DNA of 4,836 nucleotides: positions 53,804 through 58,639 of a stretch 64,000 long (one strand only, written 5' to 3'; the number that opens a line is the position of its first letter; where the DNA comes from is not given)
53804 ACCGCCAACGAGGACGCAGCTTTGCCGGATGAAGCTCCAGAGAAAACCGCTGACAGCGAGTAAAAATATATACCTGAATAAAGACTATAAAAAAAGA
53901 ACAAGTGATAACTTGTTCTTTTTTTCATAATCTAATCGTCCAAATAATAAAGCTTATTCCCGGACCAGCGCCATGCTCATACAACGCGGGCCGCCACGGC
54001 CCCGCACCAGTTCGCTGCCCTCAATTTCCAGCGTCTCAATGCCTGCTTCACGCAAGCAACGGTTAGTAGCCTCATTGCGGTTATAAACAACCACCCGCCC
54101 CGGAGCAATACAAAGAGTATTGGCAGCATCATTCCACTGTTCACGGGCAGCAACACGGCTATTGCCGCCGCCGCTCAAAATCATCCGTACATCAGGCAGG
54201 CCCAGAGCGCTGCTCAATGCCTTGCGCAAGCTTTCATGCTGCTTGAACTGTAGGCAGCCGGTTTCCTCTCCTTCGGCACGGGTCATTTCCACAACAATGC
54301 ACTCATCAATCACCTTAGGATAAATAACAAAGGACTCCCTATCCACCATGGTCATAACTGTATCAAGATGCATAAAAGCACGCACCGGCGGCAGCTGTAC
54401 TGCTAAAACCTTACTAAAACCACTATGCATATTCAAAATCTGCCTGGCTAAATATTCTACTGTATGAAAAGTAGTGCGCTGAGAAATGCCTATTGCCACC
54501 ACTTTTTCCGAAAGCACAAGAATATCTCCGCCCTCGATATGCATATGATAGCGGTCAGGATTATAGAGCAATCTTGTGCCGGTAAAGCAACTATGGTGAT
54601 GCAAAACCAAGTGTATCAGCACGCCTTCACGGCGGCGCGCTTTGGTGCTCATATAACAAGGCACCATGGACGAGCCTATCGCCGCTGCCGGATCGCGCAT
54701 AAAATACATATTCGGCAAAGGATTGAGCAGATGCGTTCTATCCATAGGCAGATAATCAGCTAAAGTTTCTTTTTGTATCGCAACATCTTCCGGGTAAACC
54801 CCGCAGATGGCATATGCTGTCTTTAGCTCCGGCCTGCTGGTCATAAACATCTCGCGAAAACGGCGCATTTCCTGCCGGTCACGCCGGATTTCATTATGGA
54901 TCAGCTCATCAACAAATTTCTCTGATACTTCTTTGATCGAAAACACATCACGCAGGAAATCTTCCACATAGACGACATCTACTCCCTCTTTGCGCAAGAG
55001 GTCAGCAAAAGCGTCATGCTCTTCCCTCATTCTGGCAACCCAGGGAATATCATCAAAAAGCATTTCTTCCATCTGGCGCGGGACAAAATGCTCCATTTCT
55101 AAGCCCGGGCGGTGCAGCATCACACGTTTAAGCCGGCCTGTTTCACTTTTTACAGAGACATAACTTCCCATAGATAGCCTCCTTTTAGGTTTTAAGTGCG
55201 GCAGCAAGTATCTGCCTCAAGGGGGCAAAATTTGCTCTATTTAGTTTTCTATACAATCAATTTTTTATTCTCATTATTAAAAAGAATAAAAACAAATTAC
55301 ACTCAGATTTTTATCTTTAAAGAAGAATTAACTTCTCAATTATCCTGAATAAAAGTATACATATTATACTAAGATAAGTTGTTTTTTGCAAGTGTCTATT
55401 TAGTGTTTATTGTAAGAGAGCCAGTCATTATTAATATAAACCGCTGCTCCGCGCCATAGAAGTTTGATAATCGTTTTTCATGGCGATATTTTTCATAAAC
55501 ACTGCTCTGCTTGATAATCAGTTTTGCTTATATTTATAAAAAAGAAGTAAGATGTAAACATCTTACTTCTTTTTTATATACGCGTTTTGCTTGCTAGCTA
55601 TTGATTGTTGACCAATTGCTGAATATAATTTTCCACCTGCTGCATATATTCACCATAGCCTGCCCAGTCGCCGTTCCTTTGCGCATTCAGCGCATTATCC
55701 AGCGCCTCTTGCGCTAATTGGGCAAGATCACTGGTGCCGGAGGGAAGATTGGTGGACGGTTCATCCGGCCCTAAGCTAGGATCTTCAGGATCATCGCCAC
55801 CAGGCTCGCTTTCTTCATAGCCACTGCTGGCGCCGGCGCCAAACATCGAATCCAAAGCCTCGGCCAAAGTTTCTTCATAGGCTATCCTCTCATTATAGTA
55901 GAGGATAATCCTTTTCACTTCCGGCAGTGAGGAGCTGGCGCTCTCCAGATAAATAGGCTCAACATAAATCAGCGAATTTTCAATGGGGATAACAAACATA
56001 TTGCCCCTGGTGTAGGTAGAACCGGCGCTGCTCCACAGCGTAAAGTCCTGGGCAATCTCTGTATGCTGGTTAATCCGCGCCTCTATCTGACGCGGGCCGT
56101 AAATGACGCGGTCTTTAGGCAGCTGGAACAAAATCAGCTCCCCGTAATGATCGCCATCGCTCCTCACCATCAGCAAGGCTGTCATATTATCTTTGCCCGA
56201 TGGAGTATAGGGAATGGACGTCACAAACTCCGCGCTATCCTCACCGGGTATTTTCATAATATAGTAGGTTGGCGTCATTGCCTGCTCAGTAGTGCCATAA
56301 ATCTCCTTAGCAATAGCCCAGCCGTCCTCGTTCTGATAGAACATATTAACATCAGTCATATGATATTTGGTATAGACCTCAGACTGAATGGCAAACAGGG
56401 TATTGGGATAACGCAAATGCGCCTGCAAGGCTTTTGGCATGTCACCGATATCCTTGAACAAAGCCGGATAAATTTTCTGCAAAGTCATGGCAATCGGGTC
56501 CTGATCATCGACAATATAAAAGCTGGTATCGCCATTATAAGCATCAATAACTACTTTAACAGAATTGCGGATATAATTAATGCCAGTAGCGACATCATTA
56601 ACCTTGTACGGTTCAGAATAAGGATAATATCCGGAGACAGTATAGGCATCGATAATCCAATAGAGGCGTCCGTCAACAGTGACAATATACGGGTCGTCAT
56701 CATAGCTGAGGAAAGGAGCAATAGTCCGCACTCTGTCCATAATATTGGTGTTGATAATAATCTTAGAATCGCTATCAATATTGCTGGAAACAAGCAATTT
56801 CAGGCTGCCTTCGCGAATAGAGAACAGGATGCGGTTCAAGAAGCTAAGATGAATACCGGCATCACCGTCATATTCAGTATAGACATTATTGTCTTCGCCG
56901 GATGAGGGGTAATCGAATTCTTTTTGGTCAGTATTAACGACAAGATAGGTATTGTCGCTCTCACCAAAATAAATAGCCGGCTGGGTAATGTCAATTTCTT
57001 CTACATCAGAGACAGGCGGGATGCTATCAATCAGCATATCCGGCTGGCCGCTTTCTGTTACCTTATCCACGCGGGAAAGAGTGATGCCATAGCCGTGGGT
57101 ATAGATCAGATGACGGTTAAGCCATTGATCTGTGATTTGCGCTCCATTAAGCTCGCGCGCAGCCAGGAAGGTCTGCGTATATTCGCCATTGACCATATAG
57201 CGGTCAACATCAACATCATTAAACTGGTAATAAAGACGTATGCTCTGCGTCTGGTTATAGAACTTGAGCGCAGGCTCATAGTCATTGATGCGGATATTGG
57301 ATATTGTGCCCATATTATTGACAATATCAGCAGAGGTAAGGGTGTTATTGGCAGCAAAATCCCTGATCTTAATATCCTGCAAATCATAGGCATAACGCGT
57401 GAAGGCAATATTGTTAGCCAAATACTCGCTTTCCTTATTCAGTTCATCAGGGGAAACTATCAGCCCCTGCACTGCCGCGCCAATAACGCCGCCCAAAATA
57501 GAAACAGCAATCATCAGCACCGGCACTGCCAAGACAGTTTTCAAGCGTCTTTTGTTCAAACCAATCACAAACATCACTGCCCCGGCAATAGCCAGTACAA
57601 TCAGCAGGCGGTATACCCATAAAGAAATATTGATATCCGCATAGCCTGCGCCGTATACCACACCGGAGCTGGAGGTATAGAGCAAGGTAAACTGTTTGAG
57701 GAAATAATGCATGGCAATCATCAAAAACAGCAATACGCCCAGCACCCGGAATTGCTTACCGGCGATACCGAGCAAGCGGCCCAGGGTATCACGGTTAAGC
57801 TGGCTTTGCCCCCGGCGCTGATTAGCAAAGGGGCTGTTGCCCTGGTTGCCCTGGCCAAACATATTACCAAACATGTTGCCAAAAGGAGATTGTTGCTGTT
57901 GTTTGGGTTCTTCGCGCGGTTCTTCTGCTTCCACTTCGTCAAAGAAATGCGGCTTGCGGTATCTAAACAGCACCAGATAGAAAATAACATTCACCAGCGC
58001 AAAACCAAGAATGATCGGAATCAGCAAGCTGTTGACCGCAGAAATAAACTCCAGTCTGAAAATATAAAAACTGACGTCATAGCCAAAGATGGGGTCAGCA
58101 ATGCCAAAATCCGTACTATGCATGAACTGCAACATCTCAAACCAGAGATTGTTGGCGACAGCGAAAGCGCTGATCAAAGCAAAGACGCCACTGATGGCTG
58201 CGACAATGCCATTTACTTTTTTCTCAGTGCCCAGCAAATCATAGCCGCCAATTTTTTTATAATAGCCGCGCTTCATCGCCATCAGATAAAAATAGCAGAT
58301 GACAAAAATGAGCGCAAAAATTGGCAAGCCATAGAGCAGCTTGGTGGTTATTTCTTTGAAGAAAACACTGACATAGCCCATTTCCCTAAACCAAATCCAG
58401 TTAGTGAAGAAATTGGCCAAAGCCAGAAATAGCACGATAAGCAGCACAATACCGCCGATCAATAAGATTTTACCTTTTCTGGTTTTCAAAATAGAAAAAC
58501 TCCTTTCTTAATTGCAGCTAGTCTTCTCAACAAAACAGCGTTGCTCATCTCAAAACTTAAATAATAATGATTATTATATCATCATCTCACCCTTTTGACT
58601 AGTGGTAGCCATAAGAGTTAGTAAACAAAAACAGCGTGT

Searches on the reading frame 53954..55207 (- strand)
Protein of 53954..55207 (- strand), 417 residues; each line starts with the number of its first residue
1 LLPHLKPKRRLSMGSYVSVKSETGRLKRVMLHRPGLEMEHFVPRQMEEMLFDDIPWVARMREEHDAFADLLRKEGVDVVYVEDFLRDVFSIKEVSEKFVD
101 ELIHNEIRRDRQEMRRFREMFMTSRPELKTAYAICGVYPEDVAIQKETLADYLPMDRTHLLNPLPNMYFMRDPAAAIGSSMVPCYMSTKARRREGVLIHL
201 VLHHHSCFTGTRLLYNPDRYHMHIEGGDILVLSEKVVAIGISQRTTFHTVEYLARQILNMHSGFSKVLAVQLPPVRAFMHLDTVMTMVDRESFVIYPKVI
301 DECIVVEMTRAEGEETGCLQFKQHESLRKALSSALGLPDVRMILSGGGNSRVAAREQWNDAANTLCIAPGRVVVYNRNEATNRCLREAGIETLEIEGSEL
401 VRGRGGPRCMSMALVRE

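Call 34: search_protein_families(library=pfam, proteins=[window:53954-55207:-], max_evalue=0.001)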
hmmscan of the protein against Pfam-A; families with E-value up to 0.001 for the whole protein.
window:53954-55207:- (417 aa): 2 families
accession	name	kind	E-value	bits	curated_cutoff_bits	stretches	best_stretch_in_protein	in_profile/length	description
PF02274.22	ADI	-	3.7e-106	355.8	22.8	1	48-416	2-377/377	Arginine deiminase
PF19420.4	DDAH_eukar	-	1.1e-09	38.5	23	1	167-302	60-199/291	N,N dimethylarginine dimethylhydrolase, eukaryotic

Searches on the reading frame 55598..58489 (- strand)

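Call 34: search_protein_families(library=pfam, proteins=[window:55598-58489:-], max_evalue=0.001)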
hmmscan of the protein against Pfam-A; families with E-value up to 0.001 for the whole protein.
window:55598-58489:- (963 aa): 1 family
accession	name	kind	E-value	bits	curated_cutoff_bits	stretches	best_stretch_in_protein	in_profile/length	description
PF03699.18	UPF0182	-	2.1e-266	886.4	27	1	9-819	3-770/770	Uncharacterised protein family (UPF0182)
